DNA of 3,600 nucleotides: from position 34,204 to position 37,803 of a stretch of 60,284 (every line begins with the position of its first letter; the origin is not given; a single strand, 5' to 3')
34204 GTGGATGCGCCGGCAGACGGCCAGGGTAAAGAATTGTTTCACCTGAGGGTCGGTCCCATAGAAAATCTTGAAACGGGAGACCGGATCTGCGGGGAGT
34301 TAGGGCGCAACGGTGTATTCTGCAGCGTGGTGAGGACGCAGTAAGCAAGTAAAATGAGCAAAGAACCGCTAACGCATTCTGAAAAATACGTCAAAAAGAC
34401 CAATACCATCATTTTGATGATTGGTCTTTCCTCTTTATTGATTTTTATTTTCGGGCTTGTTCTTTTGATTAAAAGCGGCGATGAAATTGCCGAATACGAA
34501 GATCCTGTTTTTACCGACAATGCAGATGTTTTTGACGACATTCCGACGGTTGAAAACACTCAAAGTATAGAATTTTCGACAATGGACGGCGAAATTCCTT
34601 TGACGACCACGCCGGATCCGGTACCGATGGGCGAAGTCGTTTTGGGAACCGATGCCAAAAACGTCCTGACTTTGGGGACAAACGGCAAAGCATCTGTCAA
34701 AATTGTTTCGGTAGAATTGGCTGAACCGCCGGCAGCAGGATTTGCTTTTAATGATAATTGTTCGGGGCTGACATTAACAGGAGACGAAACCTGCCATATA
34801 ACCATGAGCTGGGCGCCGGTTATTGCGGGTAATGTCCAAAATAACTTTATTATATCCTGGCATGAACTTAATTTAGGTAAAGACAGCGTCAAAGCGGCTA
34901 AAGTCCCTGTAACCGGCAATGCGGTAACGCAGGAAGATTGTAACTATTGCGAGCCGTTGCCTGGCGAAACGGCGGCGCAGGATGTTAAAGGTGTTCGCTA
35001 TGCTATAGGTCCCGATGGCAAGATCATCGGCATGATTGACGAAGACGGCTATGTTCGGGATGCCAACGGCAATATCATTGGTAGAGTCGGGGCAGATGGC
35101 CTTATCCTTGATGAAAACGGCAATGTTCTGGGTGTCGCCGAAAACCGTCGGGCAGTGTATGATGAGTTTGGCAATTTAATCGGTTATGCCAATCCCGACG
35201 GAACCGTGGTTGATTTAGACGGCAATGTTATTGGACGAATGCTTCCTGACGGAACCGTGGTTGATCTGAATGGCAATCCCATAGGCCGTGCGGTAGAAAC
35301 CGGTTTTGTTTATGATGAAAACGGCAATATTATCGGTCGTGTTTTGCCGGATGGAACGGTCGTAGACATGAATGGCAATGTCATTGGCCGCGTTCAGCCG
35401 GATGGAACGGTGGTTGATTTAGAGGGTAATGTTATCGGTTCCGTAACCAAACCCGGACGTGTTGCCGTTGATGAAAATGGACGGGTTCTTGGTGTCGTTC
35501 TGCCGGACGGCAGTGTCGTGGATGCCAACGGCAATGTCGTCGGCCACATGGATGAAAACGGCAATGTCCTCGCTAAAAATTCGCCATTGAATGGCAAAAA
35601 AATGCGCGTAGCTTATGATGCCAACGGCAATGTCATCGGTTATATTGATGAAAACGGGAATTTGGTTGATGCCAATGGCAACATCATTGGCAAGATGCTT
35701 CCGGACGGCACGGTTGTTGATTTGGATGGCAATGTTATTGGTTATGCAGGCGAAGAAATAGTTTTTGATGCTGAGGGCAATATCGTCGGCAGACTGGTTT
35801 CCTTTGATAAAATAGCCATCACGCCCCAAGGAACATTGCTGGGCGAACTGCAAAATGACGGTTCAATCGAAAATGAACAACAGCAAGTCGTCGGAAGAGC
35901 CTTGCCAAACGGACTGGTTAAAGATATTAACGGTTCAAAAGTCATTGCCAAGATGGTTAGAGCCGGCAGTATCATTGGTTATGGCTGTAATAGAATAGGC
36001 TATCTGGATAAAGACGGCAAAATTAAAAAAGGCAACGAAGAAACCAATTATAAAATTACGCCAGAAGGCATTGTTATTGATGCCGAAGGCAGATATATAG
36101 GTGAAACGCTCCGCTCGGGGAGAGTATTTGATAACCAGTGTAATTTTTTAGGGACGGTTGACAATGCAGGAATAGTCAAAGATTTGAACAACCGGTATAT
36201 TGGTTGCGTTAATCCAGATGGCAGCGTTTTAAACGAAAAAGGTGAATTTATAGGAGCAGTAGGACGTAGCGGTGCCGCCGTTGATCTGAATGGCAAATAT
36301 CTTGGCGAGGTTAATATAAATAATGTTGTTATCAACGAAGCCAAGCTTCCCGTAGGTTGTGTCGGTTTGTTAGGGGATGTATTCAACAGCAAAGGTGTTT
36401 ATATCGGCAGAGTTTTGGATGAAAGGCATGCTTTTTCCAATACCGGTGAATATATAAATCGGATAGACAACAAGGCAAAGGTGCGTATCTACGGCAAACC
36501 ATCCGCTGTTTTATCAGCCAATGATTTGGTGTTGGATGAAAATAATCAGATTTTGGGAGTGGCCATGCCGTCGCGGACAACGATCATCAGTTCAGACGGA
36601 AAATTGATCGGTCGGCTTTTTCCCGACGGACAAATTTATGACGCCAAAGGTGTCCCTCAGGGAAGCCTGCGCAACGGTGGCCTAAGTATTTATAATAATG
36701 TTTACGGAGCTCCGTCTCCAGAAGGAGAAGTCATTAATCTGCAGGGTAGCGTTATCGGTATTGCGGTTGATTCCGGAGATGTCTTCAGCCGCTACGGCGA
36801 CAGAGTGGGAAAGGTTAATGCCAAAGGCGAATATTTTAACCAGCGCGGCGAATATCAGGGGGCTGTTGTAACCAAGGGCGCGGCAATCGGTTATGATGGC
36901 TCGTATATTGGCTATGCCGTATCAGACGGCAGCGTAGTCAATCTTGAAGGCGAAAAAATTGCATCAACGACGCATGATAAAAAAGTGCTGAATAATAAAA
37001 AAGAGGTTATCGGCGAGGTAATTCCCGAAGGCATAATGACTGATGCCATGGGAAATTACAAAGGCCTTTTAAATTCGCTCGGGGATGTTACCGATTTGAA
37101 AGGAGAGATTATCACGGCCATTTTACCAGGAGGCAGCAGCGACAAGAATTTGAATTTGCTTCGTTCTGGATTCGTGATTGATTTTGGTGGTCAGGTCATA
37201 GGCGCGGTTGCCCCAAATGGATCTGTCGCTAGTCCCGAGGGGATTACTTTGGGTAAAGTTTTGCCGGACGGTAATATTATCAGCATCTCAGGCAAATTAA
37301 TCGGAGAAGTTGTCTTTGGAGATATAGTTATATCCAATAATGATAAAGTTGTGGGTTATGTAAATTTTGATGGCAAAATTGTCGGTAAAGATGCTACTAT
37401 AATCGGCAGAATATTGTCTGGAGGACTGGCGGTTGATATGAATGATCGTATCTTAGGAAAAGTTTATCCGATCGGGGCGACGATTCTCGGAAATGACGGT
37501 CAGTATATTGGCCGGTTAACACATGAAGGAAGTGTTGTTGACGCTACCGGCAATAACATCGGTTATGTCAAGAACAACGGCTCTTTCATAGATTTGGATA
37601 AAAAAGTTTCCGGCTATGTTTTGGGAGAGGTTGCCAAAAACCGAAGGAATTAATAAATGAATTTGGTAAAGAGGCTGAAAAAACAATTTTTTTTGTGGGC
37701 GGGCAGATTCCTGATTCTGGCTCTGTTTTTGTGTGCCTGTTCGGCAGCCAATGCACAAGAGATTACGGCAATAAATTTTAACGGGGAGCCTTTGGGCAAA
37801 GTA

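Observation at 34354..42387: VirB10 carrying a ~1100-residue array of 17-aa repeats, preceded by a paralogous repeat-only membrane protein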

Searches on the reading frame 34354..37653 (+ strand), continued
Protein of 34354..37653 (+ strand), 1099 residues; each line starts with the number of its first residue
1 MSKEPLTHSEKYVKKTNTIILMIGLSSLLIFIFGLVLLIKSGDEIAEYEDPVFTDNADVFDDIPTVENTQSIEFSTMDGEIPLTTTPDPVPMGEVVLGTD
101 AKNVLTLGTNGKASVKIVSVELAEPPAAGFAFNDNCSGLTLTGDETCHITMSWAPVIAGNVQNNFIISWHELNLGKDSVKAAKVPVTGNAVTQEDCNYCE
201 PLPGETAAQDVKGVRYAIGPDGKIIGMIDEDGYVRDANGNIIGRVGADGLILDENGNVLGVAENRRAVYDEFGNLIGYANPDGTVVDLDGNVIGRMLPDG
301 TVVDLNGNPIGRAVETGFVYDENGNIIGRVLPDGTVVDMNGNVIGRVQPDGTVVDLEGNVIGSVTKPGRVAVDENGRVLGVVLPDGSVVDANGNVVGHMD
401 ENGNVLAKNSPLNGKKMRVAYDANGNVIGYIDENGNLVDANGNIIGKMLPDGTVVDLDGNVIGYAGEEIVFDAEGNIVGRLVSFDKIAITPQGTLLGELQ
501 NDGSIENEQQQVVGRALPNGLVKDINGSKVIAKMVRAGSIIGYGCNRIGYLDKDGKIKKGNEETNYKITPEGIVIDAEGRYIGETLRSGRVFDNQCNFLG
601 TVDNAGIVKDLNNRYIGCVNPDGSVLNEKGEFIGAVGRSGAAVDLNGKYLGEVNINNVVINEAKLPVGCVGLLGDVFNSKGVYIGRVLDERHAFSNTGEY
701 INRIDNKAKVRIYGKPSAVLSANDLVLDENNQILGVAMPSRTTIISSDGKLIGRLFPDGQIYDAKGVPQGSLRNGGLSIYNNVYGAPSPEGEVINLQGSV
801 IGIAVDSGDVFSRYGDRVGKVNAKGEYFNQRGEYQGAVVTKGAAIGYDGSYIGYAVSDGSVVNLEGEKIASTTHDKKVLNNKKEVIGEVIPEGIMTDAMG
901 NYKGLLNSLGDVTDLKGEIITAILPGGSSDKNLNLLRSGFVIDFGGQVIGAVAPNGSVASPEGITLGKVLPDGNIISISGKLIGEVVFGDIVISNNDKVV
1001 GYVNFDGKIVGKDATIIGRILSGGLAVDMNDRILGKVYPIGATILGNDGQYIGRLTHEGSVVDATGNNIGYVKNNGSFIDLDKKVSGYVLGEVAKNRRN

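Call 48: predict_structure(alignment_id=A1)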
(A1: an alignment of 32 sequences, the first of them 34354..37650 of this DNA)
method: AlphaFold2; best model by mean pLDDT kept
length: 1099 residues; sequences in the alignment: 32
mean_pLDDT: 79.1   pTM: 0.68
mean pLDDT of the five models: 79.1, 75.3, 71.8, 70.7, 69.2
residues with pLDDT >= 90: 306; 70-90: 591; 50-70: 108; < 50: 94
segments of 3 or more residues with pLDDT < 50: 1-15, 40-80, 197-211, 409-411, 467-477, 1096-1099
pLDDT, mean of each block of 10 residues (from residue 1): 37 50 78 65 36 33 31 32 71 72 81 78 79 83 80 78 82 69 81 53 36 72 80 77 76 75 81 76 79 80 78 77 67 71 73 69 77 74 76 69 57 58 64 76 77 79 62 49 83 89 85 84 82 89 89 86 88 88 87 84 83 85 86 83 89 81 84 87 90 88 84 77 87 90 88 91 90 90 92 90 90 90 92 92 90 93 92 92 89 91 91 91 89 91 92 90 89 89 92 92 92 87 90 92 86 90 89 91 89 49
secondary structure, 60 per line:
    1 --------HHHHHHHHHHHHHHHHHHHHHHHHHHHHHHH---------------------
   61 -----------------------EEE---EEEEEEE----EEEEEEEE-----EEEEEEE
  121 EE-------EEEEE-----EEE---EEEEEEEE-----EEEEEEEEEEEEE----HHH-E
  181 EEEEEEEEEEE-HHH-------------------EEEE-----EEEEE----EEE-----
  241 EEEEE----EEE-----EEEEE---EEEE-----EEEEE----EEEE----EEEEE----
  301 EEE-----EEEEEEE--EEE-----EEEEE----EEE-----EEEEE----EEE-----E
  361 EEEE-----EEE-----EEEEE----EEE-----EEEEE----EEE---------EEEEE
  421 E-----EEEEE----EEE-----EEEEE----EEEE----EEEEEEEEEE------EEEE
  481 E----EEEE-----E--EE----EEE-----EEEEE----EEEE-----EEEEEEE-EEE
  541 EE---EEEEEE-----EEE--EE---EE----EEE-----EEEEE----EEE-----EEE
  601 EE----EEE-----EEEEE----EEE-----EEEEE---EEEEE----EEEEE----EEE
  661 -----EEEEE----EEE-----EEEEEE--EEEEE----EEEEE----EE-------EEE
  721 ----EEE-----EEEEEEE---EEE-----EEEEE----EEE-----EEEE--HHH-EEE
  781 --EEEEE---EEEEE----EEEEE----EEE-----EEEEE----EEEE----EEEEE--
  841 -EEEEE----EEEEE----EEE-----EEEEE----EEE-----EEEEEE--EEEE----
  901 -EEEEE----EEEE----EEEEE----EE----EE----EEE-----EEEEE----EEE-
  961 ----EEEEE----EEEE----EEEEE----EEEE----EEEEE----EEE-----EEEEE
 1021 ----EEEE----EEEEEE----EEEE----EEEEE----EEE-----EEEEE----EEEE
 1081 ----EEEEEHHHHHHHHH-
elements in order (helices of 4 or more, strands of 3 or more residues): H9-39 E84-86 E90-96 E101-108 E114-122 E130-134 E140-142 E146-153 E159-171 E180-191 E215-218 E224-228 E233-235 E241-245 E250-252 E258-262 E266-269 E275-279 E284-287 E292-296 E301-303 E309-315 E318-320 E326-330 E335-337 E343-347 E352-354 E360-364 E370-372 E378-382 E387-389 E395-399 E404-406 E416-421 E427-431 E436-438 E444-448 E453-456 E461-470 E477-481 E486-489 E504-506 E512-516 E521-524 E530-536 E538-542 E546-551 E557-559 E573-575 E581-585 E590-592 E598-602 E607-609 E615-619 E624-626 E632-636 E640-644 E649-653 E658-660 E666-670 E675-677 E683-688 E691-695 E700-704 E718-720 E725-727 E733-739 E743-745 E751-755 E760-762 E768-771 E778-780 E783-787 E791-795 E800-804 E809-811 E817-821 E826-829 E834-838 E842-846 E851-855 E860-862 E868-872 E877-879 E885-890 E893-896 E902-906 E911-914 E919-923 E940-942 E948-952 E957-959 E965-969 E974-977 E982-986 E991-994 E999-1003 E1008-1010 E1016-1020 E1025-1028 E1033-1038 E1043-1046 E1051-1055 E1060-1062 E1068-1072 E1077-1080 E1085-1089 H1090-1098

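Call 51: fold_search(model_id=the predicted structure, library=pdb)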
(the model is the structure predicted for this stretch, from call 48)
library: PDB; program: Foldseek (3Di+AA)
matches with E <= 10: 1739; with E <= 0.001: 198
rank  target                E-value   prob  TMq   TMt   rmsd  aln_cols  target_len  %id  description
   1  6fvi                  9.8e-08  1.00  0.10  0.64   5.1       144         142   12  ASH / PapD-like domain of human CEP192 (PapD-like domain 7) (released 2019-03-20)
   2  7som_J                1.1e-07  1.00  0.09  0.14   6.7       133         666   16  Ciliary C2 central pair apparatus isolated from Chlamydomonas reinhardtii (released 2022-04-13)
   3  2e6j_MODEL_1_A        1.6e-07  1.00  0.09  0.69   3.0       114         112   16  Solution structure of the C-terminal PapD-like domain from human HYDIN protein (released 2007-07-03)
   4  8wa2_E                1.8e-07  0.23  0.06  0.05  55.8      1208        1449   11  cryo-EM structure of native mastigonemes isolated from Chlamydomonas reinhardtii at 3.0 angstrom resolution (released 2024-04-10)
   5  5xyr                  3.0e-07  0.69  0.11  0.09  35.3      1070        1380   11  Crystal structure of a serine protease from Streptococcus species (released 2018-08-08)
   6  7sqc_F0               6.2e-07  1.00  0.08  0.27   3.3       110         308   19  Ciliary C1 central pair apparatus isolated from Chlamydomonas reinhardtii (released 2022-04-13)
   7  7sqc_O1               7.0e-07  1.00  0.09  0.14   2.8       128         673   22  Ciliary C1 central pair apparatus isolated from Chlamydomonas reinhardtii (released 2022-04-13)
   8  7sqc_F1               7.9e-07  1.00  0.08  0.18   3.1       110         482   16  Ciliary C1 central pair apparatus isolated from Chlamydomonas reinhardtii (released 2022-04-13)
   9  9ijj_h                7.9e-07  1.00  0.08  0.06   3.7       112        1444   15  In situ structure of the central apparatus in mouse sperm axoneme. (released 2025-06-04)
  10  7sqc_T1               7.9e-07  1.00  0.09  0.16   7.1       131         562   14  Ciliary C1 central pair apparatus isolated from Chlamydomonas reinhardtii (released 2022-04-13)
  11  7sqc_O0               9.0e-07  1.00  0.08  0.08   3.8       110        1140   21  Ciliary C1 central pair apparatus isolated from Chlamydomonas reinhardtii (released 2022-04-13)
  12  6bqm                  9.5e-07  1.00  0.09  0.20   3.7       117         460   19  Secreted serine protease VesC from Vibrio cholerae (released 2018-11-28)
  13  2ys4_MODEL_1_A        1.1e-06  1.00  0.09  0.64   9.5       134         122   13  Solution structure of the N-terminal PapD-like domain of HYDIN protein from human (released 2008-04-08)
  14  7edd                  1.1e-06  0.47  0.11  0.09  35.4      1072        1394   10  Crystal structure of a serine protease from Streptococcus pyogenes (released 2021-05-12)
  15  8jmw_A                1.1e-06  1.00  0.09  0.17  13.6       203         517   12  Fibril form of serine peptidase Vpr (released 2023-12-06)
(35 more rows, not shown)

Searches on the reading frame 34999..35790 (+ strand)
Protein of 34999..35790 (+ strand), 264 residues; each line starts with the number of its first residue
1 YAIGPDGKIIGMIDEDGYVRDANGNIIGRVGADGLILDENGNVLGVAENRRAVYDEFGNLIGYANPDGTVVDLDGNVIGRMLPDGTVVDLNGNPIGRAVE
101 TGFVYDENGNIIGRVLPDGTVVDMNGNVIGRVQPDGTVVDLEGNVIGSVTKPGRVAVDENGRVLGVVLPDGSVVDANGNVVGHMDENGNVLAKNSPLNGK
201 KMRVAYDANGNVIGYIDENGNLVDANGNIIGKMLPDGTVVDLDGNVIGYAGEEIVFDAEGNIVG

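Call 34: search_solved_structures(query=window:34999-35790:+, max_evalue=1, show_alignments=2)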
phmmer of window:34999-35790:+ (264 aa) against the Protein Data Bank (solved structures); distinct sequences matched with E-value up to 1: 26.
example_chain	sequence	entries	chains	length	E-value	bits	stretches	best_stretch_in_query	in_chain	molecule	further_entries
7q97_A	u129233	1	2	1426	5.3e-06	29.2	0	181-215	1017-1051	Rhs family protein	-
8fia_A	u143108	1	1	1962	0.00047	22.8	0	62-106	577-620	Teneurin-m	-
8h2i_cU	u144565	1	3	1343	0.0053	19.4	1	133-247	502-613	P22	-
6ft5_A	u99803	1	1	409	0.042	16.4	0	10-33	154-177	alphaRep A3_A3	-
8cp6_B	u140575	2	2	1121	0.048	16.3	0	190-260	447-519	Toxin protein Tse5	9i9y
5njf_A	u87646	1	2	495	0.079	15.5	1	12-140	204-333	Metalloprotease TldD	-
1o1j_A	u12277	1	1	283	0.079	15.5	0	172-204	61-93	Hemoglobin Alpha chain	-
1o1l_A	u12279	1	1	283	0.08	15.5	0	172-204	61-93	Hemoglobin Alpha chain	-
1o1m_A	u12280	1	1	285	0.08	15.5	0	172-204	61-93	Hemoglobin Alpha chain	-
5nj5_A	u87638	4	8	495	0.089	15.4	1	12-140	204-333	Metalloprotease TldD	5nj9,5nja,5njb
1abw_A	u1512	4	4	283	0.1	15.2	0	172-204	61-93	HEMOGLOBIN-BASED BLOOD SUBSTITUTE | HEMOGLOBIN | PROTEIN (DEOXYHEMOGLOBIN (ALPHA CHAIN))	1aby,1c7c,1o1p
1c7d_A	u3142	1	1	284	0.1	15.2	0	172-204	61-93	PROTEIN (DEOXYHEMOGLOBIN (ALPHA CHAIN))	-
1o1n_A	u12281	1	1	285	0.1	15.2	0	172-204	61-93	Hemoglobin Alpha chain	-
8qjd_A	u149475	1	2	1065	0.15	14.6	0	87-149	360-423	Salmonella bongori Rhs core domain (residues 360-1420)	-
8qjb_A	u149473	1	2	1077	0.16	14.6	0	87-149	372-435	T6SS-associated Rhs core domain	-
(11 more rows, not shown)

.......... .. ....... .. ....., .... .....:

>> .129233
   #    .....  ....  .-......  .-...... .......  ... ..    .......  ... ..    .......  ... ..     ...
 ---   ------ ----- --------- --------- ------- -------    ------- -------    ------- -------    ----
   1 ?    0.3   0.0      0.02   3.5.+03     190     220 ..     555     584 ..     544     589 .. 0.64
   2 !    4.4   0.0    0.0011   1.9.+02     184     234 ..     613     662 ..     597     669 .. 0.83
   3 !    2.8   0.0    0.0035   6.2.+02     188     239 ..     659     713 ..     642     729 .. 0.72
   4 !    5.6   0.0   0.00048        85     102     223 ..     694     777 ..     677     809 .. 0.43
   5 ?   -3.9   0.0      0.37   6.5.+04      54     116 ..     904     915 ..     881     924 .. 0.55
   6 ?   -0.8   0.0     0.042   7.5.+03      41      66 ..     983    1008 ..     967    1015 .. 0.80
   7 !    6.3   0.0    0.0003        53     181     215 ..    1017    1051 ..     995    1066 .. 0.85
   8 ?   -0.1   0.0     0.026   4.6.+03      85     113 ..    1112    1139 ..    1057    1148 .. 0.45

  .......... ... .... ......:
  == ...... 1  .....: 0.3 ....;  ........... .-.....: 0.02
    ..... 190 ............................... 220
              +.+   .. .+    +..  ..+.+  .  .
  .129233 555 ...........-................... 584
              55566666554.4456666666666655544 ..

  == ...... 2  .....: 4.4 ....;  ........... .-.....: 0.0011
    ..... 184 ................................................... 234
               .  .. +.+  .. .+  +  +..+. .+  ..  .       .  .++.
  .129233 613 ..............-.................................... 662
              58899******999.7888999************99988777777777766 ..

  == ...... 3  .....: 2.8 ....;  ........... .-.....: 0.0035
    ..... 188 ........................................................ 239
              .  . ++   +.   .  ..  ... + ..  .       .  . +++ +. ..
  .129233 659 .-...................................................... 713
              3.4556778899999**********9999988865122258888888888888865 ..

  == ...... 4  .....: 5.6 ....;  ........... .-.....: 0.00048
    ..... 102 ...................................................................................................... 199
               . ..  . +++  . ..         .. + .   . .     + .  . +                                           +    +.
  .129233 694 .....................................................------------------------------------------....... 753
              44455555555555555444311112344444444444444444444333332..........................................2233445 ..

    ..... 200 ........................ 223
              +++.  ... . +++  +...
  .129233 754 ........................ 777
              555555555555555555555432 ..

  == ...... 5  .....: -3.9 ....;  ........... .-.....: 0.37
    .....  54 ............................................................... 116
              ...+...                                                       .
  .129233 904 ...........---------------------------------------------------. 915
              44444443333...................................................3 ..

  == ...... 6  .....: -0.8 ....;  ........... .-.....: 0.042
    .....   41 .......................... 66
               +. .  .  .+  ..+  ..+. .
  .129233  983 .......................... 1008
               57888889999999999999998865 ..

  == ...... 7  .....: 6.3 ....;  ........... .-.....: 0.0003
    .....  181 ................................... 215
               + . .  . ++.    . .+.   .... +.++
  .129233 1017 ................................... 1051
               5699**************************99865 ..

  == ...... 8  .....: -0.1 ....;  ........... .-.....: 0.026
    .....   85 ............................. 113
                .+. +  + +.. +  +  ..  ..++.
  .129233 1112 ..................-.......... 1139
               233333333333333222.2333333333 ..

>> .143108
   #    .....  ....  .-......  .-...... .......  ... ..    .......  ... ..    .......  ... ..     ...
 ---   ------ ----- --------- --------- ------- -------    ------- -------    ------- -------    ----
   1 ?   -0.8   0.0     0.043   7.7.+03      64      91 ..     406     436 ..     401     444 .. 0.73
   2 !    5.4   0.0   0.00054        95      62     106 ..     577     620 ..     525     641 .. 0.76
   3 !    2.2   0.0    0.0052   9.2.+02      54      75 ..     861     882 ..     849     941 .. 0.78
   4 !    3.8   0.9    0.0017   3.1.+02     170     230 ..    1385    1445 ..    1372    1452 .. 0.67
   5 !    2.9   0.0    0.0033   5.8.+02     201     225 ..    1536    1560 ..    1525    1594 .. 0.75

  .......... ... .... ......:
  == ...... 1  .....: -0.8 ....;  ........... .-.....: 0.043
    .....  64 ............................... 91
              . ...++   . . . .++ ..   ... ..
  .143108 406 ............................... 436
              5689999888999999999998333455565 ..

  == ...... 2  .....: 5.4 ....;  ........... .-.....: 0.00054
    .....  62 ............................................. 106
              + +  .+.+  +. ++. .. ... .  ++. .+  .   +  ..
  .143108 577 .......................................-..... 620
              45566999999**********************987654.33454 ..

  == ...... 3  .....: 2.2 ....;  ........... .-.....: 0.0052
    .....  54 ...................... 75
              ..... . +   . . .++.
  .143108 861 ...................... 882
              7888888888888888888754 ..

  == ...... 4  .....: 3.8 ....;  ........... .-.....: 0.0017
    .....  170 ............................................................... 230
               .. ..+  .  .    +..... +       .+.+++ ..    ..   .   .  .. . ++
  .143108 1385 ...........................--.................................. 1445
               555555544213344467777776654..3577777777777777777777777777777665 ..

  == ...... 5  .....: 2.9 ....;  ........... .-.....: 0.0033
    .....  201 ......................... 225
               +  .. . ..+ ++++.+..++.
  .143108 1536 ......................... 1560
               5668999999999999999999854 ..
